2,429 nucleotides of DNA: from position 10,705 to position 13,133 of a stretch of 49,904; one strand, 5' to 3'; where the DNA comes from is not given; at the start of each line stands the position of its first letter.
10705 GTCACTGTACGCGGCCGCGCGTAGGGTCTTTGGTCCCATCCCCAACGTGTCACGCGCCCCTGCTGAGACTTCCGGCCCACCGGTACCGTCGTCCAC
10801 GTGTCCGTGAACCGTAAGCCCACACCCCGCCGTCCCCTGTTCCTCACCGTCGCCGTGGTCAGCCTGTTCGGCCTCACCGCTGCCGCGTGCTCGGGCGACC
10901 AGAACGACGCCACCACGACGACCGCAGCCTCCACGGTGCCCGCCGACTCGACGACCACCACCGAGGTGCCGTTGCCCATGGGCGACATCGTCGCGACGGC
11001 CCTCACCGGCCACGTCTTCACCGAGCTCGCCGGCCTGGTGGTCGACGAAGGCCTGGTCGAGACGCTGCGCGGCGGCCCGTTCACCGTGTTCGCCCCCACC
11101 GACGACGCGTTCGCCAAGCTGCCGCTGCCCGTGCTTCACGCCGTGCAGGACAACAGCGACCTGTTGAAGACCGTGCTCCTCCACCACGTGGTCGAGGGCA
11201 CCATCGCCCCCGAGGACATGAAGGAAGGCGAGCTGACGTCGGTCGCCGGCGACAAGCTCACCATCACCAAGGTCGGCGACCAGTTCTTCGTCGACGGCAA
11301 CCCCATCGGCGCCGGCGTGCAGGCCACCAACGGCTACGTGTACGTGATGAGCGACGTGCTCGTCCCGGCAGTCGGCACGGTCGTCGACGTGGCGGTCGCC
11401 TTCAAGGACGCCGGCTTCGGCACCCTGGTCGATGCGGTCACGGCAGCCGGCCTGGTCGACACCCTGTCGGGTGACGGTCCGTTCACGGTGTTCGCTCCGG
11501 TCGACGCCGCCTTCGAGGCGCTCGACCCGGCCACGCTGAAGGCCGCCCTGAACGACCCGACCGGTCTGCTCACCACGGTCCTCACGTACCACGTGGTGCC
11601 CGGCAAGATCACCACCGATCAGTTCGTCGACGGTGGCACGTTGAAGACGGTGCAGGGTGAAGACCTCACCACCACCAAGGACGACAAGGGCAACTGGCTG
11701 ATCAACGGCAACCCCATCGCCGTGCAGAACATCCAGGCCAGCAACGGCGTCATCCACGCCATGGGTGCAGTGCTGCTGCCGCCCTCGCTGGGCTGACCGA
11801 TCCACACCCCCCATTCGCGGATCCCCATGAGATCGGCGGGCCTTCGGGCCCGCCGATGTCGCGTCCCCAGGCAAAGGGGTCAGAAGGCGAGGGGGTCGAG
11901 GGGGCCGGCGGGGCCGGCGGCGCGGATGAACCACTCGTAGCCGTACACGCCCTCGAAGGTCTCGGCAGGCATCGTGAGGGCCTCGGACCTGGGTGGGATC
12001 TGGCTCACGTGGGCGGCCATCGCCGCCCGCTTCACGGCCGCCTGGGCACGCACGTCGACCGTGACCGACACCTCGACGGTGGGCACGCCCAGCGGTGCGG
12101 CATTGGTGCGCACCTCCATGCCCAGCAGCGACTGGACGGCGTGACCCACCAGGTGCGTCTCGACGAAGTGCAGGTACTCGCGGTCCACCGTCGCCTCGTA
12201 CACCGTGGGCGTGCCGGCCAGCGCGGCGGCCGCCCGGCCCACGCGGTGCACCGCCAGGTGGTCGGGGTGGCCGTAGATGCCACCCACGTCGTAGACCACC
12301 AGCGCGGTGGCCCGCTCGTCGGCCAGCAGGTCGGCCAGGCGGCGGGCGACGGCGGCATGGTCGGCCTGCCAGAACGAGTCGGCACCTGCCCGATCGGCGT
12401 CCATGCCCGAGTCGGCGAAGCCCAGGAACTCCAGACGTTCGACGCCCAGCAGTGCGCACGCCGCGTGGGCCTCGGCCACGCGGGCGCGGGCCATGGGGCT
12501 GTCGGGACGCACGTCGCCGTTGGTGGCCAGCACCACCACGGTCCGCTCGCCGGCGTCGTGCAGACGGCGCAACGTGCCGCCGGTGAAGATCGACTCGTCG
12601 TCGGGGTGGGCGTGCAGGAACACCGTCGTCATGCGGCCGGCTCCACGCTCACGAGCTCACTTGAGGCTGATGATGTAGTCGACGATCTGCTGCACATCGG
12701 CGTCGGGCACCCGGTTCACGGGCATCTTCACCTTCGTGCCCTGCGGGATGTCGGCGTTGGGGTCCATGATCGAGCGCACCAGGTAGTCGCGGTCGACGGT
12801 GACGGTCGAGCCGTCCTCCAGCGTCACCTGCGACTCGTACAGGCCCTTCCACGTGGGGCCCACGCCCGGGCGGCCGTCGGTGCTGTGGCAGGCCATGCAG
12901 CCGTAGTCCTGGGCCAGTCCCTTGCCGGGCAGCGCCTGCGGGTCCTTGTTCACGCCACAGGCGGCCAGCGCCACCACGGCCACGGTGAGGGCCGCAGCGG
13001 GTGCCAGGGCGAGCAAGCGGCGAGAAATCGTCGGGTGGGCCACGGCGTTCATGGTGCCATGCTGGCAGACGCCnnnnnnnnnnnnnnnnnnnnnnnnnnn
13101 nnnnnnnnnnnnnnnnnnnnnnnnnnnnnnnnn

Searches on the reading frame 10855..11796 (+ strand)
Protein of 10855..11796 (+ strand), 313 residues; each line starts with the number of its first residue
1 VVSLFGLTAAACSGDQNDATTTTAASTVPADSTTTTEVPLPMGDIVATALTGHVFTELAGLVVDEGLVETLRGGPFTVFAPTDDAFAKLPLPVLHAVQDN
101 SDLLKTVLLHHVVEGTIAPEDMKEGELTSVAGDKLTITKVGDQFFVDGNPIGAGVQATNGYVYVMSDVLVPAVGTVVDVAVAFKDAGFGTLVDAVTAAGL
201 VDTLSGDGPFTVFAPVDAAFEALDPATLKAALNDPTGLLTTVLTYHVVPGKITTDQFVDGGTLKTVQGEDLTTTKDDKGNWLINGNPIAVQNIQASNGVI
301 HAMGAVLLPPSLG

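Call 11: search_protein_families(library=pfam, proteins=[window:10855-11796:+], max_evalue=0.001)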
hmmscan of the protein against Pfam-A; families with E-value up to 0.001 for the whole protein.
window:10855-11796:+ (313 aa): 1 family
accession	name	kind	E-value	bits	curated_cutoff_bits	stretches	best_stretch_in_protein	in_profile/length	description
PF02469.27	Fasciclin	-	2.2e-60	202.7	22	2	187-309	2-123/123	Fasciclin domain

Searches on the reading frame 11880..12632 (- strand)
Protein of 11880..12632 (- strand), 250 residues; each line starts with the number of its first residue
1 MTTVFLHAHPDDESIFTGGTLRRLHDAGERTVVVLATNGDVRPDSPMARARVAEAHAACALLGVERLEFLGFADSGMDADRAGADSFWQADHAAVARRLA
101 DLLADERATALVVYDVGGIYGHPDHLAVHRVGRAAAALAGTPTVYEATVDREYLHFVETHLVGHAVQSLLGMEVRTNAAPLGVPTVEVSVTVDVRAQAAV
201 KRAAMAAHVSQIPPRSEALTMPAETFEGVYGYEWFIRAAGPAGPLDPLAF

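Call 11: search_protein_families(library=pfam, proteins=[window:11880-12632:-], max_evalue=0.001)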
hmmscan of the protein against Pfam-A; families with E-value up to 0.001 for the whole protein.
window:11880-12632:- (250 aa): 1 family
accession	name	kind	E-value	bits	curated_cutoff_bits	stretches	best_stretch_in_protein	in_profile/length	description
PF02585.22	PIG-L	-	2e-27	96.7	28.2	1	5-135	2-128/129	GlcNAc-PI de-N-acetylase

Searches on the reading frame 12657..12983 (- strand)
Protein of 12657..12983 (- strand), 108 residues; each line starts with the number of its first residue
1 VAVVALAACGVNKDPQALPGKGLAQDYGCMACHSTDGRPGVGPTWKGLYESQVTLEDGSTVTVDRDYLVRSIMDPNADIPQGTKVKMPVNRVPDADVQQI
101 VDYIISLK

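Call 11: search_protein_families(library=pfam, proteins=[window:12657-12983:-], max_evalue=0.001)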
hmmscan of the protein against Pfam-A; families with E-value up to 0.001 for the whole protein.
window:12657-12983:- (108 aa): 2 families
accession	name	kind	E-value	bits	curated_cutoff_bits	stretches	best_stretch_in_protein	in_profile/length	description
PF00034.26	Cytochrom_C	-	1.2e-07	33.4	21.3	1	19-107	3-89/90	Cytochrome c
PF13442.11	Cytochrome_CBB3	-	0.00057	20.6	27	0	18-104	4-68/68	Cytochrome C oxidase, cbb3-type, subunit III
